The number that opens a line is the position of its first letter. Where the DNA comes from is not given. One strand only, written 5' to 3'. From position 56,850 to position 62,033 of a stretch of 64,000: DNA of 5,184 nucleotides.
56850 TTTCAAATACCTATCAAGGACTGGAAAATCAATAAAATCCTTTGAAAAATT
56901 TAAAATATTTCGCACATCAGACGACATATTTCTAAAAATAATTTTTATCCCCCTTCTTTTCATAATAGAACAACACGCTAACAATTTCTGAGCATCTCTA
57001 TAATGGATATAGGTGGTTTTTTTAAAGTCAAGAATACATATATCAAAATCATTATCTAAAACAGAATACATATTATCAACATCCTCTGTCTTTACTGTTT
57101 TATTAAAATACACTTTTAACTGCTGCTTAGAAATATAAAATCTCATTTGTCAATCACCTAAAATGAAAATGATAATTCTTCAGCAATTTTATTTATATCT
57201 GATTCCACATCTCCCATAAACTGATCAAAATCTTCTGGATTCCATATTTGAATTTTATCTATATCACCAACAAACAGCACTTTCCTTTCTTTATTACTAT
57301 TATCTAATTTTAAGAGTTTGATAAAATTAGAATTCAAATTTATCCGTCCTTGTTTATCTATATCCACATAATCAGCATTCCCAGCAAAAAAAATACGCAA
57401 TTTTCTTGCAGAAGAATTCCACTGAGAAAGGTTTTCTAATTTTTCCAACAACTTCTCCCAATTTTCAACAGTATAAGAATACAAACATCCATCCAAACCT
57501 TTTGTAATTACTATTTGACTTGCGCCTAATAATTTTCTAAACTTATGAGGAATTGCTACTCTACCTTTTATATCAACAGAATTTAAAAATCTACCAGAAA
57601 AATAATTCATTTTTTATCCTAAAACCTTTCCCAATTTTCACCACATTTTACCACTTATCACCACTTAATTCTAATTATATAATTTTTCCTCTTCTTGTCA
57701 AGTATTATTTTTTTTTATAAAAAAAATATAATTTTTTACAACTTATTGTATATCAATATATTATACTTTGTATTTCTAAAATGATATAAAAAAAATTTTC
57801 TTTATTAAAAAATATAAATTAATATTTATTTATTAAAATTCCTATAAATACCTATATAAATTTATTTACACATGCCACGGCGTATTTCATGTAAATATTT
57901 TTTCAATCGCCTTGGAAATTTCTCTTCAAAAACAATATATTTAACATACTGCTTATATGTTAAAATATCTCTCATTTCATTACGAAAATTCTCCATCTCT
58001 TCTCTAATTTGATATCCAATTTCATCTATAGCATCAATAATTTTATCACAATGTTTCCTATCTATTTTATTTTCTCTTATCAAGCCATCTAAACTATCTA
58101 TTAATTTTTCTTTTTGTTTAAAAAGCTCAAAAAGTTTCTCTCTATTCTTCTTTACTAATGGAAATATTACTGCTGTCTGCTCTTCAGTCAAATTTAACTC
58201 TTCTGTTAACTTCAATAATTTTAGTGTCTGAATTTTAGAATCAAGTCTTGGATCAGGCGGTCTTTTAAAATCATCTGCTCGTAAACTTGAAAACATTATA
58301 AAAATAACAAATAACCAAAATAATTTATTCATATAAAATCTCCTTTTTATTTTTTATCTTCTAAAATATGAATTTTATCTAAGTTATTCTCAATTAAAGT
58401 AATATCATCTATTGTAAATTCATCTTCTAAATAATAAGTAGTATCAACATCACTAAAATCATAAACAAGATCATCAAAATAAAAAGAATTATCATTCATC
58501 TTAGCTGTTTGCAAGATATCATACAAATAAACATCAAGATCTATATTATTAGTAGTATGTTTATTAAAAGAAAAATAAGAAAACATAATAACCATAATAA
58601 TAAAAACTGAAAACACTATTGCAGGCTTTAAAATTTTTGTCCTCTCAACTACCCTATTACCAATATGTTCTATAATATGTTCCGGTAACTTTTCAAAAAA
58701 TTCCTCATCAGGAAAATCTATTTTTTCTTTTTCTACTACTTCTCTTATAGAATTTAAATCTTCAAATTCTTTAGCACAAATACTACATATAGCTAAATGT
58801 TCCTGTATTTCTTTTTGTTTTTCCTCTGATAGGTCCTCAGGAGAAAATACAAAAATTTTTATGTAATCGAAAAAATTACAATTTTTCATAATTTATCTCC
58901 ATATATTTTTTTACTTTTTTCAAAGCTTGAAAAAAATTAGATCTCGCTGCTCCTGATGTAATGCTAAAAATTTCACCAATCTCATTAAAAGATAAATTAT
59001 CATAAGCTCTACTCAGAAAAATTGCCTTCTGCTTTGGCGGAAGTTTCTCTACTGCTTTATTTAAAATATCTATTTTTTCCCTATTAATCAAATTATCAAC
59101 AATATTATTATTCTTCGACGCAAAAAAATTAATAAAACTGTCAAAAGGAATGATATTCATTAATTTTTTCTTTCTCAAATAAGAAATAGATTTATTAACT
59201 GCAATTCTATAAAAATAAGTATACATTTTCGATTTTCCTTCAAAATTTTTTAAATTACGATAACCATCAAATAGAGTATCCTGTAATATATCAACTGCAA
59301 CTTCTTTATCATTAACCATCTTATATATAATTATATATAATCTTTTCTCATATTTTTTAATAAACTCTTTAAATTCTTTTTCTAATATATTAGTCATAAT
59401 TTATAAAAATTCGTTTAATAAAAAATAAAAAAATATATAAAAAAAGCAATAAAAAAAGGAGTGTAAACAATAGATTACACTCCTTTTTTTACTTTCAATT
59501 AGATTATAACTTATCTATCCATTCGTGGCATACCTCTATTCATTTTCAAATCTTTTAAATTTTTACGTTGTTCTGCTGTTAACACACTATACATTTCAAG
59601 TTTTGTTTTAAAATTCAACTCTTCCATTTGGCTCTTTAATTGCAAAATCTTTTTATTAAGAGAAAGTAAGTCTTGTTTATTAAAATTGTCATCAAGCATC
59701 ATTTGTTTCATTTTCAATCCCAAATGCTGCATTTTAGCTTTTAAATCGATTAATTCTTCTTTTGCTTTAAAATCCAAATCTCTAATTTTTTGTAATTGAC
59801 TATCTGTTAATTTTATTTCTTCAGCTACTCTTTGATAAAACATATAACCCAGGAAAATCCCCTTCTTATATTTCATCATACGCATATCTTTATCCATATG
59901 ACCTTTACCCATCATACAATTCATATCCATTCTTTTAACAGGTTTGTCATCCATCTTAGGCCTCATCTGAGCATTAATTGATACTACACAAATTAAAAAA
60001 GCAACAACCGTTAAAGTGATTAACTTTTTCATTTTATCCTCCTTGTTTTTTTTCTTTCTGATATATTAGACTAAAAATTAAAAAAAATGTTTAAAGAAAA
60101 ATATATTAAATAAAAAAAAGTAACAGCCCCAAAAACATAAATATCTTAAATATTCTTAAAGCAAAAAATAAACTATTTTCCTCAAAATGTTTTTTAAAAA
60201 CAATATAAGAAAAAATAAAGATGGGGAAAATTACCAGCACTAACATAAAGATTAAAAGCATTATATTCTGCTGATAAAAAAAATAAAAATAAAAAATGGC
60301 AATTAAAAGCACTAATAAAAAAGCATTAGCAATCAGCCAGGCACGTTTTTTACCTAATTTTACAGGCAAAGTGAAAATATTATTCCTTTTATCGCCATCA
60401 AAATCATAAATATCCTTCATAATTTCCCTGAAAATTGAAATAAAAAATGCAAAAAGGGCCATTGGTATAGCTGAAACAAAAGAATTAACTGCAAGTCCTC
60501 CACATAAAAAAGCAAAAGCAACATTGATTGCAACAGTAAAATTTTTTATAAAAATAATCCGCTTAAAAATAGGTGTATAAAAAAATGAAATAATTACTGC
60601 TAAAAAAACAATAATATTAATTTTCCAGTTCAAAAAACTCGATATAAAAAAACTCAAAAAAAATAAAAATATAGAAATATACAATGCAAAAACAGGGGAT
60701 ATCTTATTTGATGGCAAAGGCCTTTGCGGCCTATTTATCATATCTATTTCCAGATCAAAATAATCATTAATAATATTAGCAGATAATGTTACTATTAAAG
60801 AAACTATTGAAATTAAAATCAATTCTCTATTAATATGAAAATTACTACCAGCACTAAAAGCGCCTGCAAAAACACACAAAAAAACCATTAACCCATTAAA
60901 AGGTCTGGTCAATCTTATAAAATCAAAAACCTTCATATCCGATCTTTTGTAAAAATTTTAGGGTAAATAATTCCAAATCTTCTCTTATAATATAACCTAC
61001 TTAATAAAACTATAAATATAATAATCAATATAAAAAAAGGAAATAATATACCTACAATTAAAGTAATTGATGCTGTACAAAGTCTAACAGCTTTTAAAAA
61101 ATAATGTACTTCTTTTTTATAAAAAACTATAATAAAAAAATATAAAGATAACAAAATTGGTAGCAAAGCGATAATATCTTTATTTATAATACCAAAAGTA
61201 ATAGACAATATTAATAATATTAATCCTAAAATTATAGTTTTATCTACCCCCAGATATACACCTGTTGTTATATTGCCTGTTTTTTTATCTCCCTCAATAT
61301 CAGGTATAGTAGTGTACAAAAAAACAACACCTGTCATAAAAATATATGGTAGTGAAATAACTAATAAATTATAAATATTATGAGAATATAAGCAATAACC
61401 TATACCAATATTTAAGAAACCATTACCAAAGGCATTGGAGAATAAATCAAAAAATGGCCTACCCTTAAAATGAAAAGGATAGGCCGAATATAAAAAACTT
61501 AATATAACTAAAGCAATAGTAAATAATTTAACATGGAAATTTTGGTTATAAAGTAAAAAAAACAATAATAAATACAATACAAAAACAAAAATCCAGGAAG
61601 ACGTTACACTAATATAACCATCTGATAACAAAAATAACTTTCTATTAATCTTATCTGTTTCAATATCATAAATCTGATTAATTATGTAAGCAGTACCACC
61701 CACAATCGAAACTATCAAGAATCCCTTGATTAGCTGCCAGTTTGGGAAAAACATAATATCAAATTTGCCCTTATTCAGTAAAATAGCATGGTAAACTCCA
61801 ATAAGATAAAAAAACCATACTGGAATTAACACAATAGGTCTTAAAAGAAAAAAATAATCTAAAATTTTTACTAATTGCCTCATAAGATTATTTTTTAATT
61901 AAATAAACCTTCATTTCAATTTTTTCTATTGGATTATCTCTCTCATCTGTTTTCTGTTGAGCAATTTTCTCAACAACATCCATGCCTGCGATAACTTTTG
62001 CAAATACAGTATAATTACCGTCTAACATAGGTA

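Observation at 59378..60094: Duplicated ECF-type promoter; second copy sits on the sigma factor's own start codon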

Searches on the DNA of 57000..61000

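Call 52: search_rna_families(source=window, start=57000, end=61000, threshold=evalue, max_evalue=1)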
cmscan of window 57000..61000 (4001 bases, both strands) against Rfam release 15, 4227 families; matches with E-value up to 1: 1.
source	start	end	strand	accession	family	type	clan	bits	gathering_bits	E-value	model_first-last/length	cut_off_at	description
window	57118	57191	-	RF03189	mir-1175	Gene; miRNA;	-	18.9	51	0.95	1-72/72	no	mir-1175 microRNA precursor family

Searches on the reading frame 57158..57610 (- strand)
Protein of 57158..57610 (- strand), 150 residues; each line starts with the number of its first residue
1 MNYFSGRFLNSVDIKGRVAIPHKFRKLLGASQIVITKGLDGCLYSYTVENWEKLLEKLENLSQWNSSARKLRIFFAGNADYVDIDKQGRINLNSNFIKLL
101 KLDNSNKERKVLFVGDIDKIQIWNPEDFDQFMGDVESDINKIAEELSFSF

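Call 5: search_protein_families(library=pfam, proteins=[window:57158-57610:-], max_evalue=0.01)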
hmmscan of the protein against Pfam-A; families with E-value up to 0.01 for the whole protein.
window:57158-57610:- (150 aa): 1 family
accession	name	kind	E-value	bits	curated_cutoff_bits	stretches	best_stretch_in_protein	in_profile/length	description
PF02381.23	MraZ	-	1.4e-23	83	23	2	4-71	2-69/72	MraZ protein, putative antitoxin-like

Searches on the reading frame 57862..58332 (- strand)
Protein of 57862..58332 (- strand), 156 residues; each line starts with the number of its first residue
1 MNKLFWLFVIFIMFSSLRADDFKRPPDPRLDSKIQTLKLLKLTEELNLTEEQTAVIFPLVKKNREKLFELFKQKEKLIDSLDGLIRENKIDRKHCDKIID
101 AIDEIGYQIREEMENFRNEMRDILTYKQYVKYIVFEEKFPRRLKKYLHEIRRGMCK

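Call 5: search_protein_families(library=pfam, proteins=[window:57862-58332:-], max_evalue=0.01)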
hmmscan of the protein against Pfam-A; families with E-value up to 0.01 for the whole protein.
window:57862-58332:- (156 aa): 2 families
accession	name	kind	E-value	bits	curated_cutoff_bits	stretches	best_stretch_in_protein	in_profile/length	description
PF13801.11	Metal_resist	-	2.9e-05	24.7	29.2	1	43-125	37-119/125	Heavy-metal resistance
PF16231.10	DUF4890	-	0.0031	18.5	29.7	1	41-132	22-109/109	Domain of unknown function (DUF4890)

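Call 30: search_protein_families(library=ncbifam, proteins=[window:57862-58332:-], max_evalue=0.01)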
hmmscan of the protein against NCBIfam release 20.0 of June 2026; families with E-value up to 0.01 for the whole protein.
window:57862-58332:- (156 aa): 2 families
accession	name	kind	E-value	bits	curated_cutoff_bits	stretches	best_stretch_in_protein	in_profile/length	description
NF007769.1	PRK10455.1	equivalog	0.00042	20.6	174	1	43-146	54-151/160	ATP-independent periplasmic protein-refolding chaperone Spy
NF007687.2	PRK10363.1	equivalog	0.0076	16.2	160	1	42-145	53-150/152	cell-envelope stress modulator CpxP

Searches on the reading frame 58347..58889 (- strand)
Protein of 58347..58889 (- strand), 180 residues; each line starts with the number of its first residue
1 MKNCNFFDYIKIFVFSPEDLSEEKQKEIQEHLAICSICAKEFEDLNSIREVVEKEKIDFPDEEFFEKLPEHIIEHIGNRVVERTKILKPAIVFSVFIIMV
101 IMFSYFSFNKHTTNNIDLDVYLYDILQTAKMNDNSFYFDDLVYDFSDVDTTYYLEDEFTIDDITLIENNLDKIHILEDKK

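Call 5: search_protein_families(library=pfam, proteins=[window:58347-58889:-], max_evalue=0.01)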
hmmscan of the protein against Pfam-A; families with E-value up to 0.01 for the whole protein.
window:58347-58889:- (180 aa): 1 family
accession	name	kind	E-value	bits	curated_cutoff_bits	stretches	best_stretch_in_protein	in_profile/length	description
PF13490.11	zf-HC2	-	0.0085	16.6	22.2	0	19-39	15-35/35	Putative zinc-finger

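Call 30: search_protein_families(library=ncbifam, proteins=[window:58347-58889:-], max_evalue=0.01)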
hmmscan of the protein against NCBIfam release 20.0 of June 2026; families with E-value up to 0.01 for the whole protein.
window:58347-58889:- (180 aa): 1 family
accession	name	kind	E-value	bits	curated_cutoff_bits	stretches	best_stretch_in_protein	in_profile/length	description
TIGR03988.1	antisig_RsrA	equivalog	2.4e-05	24.4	62.5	1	11-55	8-52/77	mycothiol system anti-sigma-R factor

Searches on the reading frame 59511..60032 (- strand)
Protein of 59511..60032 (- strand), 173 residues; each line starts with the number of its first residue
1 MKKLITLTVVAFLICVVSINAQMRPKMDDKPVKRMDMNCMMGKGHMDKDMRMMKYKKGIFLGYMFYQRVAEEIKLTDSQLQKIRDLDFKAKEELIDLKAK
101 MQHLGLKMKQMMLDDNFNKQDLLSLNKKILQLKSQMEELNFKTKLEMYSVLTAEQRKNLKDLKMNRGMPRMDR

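Call 5: search_protein_families(library=pfam, proteins=[window:59511-60032:-], max_evalue=0.01)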
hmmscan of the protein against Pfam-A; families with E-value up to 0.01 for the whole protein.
window:59511-60032:- (173 aa): 2 families
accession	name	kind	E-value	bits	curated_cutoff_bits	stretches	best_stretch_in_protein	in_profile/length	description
PF07813.17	LTXXQ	-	4.1e-07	31.1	24.3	1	67-162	7-99/100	LTXXQ motif family protein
PF13801.11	Metal_resist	-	0.00027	21.5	29.2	1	6-156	2-123/125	Heavy-metal resistance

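Call 30: search_protein_families(library=ncbifam, proteins=[window:59511-60032:-], max_evalue=0.01)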
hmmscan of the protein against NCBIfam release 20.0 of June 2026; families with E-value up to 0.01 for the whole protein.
window:59511-60032:- (173 aa): 3 families
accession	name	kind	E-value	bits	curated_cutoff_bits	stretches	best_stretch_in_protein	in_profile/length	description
NF007687.2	PRK10363.1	equivalog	6.1e-07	29.5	160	1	1-161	1-142/152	cell-envelope stress modulator CpxP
NF007769.1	PRK10455.1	equivalog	0.00055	20.2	174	1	49-160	35-141/160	ATP-independent periplasmic protein-refolding chaperone Spy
NF009391.0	PRK12750.1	equivalog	0.008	16.1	148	1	67-166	45-152/170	CpxP family protein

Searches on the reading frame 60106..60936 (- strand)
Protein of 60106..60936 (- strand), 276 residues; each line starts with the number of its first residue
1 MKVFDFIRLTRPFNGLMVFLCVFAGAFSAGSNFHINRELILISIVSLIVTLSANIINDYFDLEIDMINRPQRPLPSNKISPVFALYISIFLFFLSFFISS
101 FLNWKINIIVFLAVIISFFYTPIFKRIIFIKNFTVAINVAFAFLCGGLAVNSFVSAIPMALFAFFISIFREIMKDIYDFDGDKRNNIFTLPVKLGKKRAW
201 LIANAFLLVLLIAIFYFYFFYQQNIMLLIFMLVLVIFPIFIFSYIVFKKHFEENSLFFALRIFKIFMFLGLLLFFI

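Call 5: search_protein_families(library=pfam, proteins=[window:60106-60936:-], max_evalue=0.01)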
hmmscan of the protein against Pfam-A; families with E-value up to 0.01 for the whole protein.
window:60106-60936:- (276 aa): 1 family
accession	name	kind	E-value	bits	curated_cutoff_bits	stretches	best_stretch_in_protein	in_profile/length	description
PF01040.23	UbiA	-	2.1e-41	142.3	34.2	1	19-263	2-245/250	UbiA prenyltransferase family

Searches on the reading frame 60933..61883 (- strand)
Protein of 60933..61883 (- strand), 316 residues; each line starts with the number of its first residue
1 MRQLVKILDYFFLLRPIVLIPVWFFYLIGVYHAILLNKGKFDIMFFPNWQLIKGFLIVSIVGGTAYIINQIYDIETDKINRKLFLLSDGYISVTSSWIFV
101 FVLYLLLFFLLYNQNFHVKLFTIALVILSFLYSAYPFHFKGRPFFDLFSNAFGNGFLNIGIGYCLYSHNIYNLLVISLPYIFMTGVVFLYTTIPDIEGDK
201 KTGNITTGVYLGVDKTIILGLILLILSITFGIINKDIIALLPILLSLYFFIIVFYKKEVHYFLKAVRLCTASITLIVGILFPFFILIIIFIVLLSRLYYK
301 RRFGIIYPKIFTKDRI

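Call 5: search_protein_families(library=pfam, proteins=[window:60933-61883:-], max_evalue=0.01)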
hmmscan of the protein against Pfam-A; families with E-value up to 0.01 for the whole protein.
window:60933-61883:- (316 aa): 1 family
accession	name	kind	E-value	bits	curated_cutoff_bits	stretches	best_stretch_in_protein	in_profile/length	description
PF01040.23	UbiA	-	5e-22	78.8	34.2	1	27-252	6-217/250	UbiA prenyltransferase family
